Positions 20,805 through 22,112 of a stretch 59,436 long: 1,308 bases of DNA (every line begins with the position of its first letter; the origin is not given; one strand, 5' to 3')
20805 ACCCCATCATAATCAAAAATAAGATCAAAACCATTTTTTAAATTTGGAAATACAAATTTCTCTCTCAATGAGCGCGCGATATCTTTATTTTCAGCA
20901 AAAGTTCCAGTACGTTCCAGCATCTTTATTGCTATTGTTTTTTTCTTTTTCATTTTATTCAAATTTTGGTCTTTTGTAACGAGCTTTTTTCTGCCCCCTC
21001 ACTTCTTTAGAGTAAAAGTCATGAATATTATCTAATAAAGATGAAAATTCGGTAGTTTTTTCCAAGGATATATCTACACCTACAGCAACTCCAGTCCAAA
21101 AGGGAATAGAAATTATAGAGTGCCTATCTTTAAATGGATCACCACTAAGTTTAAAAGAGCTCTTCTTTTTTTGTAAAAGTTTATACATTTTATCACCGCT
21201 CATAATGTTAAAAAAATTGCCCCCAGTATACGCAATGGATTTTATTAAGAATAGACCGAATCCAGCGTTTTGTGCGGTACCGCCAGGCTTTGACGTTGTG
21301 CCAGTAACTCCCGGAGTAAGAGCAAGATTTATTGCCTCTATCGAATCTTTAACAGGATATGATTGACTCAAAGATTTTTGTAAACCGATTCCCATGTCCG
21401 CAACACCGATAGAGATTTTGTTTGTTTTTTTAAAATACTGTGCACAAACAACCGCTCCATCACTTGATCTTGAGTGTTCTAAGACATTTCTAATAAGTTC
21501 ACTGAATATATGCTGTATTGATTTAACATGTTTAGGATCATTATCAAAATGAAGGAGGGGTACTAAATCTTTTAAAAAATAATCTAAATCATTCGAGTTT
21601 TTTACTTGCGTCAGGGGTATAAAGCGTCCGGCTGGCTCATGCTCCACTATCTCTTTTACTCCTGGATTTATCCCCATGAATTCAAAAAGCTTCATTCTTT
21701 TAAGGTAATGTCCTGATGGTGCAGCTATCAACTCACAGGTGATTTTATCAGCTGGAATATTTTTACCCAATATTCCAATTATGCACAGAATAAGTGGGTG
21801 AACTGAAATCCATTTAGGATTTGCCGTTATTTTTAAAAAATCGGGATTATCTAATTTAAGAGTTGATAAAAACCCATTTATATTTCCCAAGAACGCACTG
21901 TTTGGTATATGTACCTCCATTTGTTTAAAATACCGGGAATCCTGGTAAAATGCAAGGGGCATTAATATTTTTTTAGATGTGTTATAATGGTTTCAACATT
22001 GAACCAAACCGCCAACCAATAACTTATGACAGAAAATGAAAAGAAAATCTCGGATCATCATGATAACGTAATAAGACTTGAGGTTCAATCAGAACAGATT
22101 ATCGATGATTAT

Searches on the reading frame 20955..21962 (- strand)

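Call 70: search_protein_families(library=pfam, proteins=[window:20955-21962:-], max_evalue=0.001)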
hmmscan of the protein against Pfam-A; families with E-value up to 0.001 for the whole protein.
window:20955-21962:- (335 aa): 2 families
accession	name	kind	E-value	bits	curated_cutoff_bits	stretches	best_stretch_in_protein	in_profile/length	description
PF02518.31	HATPase_c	-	5.9e-06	27.1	26.4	1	147-249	4-90/111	Histidine kinase-, DNA gyrase B-, and HSP90-like ATPase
PF13581.12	HATPase_c_2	-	0.00048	20.6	27.4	1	142-244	25-109/127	Histidine kinase-like ATPase domain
